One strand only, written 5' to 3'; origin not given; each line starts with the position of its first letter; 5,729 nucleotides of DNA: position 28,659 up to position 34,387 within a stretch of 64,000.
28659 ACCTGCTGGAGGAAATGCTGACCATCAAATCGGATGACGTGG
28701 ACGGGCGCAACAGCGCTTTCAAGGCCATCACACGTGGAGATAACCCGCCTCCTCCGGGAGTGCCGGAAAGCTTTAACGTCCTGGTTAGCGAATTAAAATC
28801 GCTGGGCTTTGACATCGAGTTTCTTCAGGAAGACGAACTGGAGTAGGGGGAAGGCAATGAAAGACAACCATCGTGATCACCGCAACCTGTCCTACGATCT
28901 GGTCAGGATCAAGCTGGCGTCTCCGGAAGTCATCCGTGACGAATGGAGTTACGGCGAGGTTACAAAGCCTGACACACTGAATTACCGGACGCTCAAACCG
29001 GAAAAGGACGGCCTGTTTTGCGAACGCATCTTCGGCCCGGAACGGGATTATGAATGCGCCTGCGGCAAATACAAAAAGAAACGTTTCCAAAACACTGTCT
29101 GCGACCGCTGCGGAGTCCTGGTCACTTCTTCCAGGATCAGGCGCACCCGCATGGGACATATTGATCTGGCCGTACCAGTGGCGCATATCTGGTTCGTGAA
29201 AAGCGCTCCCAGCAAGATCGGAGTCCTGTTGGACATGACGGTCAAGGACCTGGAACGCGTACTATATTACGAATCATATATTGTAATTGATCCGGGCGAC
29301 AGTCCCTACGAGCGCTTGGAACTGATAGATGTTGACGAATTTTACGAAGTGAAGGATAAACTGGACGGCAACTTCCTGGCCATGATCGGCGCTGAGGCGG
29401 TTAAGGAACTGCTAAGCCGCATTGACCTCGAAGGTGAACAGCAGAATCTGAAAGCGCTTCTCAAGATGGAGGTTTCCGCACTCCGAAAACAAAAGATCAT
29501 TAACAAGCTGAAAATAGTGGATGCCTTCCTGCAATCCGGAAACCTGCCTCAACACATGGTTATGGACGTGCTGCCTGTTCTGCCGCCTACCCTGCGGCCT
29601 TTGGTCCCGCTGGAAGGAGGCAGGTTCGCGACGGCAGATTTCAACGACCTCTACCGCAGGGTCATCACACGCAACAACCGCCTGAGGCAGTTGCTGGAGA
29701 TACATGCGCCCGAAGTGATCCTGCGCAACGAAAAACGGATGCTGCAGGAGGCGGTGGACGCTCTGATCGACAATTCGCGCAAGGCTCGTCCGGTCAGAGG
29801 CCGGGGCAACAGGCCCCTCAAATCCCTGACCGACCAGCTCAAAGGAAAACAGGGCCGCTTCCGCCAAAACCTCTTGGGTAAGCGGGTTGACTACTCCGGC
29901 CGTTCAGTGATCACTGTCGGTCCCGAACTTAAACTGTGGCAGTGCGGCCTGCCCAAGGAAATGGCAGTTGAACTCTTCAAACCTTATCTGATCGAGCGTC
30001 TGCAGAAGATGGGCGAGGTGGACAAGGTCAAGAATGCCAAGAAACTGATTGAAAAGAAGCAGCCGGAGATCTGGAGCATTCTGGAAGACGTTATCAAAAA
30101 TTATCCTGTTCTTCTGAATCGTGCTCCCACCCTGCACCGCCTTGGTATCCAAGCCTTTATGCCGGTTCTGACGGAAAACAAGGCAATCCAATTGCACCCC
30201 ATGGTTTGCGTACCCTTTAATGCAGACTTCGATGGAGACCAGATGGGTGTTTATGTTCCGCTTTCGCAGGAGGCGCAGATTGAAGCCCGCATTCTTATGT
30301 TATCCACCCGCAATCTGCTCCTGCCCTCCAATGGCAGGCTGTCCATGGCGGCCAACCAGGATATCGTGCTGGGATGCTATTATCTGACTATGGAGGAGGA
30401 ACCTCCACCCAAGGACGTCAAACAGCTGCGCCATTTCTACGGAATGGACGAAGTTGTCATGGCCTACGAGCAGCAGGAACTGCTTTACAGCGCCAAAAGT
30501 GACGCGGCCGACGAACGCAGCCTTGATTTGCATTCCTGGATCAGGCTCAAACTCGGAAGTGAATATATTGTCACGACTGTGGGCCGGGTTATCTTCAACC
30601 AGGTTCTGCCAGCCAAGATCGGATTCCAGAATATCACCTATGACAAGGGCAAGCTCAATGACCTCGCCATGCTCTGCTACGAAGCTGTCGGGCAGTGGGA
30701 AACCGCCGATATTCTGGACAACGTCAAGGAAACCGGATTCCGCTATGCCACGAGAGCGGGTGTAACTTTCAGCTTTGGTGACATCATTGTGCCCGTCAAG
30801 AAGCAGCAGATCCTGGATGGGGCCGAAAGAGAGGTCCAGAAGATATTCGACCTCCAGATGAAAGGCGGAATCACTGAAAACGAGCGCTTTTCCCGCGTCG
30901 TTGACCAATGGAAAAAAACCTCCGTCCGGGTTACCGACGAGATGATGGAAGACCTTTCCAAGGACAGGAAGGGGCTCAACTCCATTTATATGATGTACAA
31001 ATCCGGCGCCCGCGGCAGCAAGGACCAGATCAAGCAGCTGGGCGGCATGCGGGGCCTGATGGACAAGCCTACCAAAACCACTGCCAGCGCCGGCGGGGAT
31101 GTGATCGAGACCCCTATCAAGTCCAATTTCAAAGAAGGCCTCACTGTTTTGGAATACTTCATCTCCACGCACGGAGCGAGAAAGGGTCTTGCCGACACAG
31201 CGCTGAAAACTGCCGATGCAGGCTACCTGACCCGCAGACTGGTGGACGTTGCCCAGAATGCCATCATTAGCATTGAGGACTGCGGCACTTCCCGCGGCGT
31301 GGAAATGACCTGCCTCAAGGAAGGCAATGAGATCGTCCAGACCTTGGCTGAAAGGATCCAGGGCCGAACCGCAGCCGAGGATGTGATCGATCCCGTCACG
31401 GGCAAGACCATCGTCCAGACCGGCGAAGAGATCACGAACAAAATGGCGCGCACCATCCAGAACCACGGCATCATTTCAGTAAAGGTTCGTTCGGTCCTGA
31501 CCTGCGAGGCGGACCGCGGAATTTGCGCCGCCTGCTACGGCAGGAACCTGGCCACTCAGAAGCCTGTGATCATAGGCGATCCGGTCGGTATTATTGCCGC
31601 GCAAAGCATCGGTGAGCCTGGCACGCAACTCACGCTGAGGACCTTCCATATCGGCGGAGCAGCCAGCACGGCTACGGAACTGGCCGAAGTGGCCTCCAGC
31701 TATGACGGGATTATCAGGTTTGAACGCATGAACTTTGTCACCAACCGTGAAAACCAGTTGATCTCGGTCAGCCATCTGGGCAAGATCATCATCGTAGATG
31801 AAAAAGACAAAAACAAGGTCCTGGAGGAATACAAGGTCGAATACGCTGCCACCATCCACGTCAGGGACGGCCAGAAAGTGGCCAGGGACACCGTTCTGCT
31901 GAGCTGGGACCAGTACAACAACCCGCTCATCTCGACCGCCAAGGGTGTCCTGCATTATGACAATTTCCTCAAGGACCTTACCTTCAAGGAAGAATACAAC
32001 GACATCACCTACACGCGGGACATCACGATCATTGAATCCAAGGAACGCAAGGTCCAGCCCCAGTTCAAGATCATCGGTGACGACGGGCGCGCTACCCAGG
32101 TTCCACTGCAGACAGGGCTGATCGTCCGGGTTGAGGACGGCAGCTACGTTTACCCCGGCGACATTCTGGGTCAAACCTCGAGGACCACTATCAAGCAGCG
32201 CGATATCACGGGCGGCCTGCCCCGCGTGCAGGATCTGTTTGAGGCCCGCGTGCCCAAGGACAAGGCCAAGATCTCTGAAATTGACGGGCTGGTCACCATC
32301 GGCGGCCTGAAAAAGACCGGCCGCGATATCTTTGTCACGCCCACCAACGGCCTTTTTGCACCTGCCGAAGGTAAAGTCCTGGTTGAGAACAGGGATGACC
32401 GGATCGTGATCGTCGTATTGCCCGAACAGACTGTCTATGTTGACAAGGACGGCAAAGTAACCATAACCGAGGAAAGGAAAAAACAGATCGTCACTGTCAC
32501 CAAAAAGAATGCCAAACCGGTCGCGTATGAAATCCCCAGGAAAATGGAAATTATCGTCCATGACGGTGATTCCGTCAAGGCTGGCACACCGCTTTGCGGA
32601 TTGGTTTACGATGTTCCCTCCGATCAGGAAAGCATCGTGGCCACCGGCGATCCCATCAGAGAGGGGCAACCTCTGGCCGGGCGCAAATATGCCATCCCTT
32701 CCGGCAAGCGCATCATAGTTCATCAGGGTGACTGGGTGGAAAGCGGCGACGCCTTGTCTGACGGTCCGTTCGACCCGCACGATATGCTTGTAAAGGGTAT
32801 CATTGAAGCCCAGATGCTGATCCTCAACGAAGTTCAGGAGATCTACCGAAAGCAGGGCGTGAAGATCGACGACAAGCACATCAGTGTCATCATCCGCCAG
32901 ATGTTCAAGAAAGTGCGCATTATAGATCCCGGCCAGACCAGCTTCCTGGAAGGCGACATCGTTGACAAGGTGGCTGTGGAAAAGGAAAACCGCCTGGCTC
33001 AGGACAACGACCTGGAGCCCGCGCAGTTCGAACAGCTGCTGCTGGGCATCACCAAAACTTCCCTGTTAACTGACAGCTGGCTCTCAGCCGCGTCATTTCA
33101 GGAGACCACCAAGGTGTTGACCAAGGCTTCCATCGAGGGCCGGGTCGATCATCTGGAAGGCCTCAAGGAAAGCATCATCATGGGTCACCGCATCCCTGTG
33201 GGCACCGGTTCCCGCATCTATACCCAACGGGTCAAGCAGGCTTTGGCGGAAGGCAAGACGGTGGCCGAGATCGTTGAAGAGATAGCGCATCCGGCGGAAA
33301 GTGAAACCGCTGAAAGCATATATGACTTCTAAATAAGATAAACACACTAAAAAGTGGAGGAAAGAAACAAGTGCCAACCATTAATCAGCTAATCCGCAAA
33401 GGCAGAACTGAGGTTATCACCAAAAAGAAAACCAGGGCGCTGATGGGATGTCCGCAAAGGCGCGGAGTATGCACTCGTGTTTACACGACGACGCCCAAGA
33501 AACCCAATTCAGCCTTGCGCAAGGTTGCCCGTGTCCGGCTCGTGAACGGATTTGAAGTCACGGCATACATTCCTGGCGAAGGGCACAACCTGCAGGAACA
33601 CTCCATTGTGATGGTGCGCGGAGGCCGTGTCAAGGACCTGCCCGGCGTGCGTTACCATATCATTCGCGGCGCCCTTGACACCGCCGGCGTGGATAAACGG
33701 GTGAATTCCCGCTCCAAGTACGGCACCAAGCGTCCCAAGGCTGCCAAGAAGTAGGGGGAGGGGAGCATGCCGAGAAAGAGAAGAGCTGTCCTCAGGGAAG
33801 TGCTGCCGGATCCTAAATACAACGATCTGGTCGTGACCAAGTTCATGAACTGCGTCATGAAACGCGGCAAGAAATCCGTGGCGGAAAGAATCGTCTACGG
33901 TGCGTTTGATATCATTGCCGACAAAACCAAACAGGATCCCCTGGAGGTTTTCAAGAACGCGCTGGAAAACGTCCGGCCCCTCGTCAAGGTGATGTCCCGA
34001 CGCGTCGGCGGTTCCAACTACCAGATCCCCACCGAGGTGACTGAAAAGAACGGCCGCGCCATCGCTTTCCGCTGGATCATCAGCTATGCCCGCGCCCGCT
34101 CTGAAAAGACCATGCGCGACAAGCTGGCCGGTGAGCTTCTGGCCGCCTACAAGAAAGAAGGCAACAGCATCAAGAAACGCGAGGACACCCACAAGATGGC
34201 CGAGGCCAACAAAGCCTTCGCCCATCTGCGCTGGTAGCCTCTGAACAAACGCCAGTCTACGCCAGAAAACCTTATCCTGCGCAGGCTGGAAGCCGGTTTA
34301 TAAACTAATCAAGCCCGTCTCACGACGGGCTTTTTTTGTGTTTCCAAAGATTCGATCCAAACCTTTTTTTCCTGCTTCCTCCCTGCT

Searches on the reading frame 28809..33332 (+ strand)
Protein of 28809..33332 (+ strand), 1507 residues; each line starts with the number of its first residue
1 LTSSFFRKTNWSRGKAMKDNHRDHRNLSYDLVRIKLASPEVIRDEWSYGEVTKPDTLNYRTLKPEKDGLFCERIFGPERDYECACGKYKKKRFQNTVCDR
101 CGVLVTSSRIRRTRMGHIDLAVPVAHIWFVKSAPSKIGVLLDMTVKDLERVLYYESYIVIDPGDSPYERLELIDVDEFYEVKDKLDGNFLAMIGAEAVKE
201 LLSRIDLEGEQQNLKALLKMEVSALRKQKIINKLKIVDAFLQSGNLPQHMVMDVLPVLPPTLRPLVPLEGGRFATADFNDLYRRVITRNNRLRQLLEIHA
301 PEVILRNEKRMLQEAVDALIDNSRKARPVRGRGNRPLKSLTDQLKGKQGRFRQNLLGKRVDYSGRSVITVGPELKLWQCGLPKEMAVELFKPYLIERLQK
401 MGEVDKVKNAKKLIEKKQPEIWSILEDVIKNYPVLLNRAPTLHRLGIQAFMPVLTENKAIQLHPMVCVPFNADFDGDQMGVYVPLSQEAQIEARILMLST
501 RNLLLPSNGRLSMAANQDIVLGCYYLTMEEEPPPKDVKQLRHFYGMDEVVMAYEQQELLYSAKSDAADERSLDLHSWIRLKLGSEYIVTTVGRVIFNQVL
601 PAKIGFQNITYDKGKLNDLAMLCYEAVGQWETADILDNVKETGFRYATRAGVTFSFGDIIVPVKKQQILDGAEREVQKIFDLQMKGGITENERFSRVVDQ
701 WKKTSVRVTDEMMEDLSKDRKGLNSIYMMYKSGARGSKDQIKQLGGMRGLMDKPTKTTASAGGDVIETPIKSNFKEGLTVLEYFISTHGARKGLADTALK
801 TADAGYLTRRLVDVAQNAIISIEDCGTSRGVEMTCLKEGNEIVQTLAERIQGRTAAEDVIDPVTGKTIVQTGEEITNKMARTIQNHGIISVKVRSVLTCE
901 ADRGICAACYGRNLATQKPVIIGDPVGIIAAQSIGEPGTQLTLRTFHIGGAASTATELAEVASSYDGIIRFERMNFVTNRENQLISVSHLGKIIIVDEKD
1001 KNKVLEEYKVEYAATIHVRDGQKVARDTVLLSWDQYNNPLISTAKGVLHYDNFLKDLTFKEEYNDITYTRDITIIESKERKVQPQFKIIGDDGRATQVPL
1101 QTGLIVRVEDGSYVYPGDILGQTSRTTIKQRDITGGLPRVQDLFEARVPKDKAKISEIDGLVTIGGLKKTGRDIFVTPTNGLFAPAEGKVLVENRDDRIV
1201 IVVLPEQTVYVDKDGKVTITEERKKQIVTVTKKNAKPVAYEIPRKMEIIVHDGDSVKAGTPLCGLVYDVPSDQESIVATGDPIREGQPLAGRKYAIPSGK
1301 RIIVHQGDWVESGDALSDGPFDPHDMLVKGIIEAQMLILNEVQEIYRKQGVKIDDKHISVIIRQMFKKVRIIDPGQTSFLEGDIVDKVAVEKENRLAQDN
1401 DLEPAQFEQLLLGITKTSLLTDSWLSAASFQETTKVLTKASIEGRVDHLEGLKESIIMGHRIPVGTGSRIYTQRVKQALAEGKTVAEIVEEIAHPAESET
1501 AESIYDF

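Call 82: search_protein_families(library=pfam, proteins=[window:28809-33332:+], max_evalue=0.00001)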
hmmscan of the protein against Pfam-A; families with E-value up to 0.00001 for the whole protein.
window:28809-33332:+ (1507 aa): 6 families
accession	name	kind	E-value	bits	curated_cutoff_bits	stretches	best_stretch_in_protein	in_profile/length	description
PF04997.17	RNA_pol_Rpb1_1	-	2.3e-77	260.9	39.7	1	32-355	7-312/312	RNA polymerase Rpb1, domain 1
PF04998.22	RNA_pol_Rpb1_5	-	3.2e-65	220.7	28.5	1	777-1418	1-263/267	RNA polymerase Rpb1, domain 5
PF00623.25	RNA_pol_Rpb1_2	-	1.8e-37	129.6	25.3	2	402-498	69-165/166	RNA polymerase Rpb1, domain 2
PF04983.23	RNA_pol_Rpb1_3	-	3.4e-19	69.7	28.9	1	502-659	1-162/162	RNA polymerase Rpb1, domain 3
PF05000.22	RNA_pol_Rpb1_4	-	4.5e-19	68.8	24.8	1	688-775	1-107/107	RNA polymerase Rpb1, domain 4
PF13533.13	Biotin_lipoyl_2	-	7.1e-07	29.3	29.8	0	1015-1032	13-30/32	Biotin-lipoyl like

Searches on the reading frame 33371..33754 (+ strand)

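Call 82: search_protein_families(library=pfam, proteins=[window:33371-33754:+], max_evalue=0.00001)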
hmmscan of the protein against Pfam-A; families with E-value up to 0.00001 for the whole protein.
window:33371-33754:+ (127 aa): 1 family
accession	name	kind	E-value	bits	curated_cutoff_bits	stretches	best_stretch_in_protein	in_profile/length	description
PF00164.32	Ribosom_S12_S23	-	3.6e-41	139.7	22.3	1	18-123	2-109/110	Ribosomal protein S12/S23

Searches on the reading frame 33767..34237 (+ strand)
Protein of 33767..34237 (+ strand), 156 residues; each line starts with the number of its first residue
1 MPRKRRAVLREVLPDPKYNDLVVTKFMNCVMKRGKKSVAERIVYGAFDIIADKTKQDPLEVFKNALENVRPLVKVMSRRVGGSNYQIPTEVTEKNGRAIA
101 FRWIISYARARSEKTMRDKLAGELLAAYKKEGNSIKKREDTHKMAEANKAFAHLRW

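Call 11: search_protein_families(library=pfam, proteins=[window:33767-34237:+])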
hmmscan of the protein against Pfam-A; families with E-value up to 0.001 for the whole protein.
window:33767-34237:+ (156 aa): 1 family
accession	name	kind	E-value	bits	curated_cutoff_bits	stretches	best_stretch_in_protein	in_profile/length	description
PF00177.27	Ribosomal_S7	-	1.8e-63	213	24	1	2-149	1-148/148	Ribosomal protein S7p/S5e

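Call 12: find_encoding_contigs(protein=window:33767-34234:+, flank=10000, max_places=10)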
Protein window:33767-34234:+ (156 aa): no gene with exactly this product is on record in the collection.
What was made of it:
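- Tried and rejected: (2) Look-up of the window's rpsG product: not on record (call 12).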
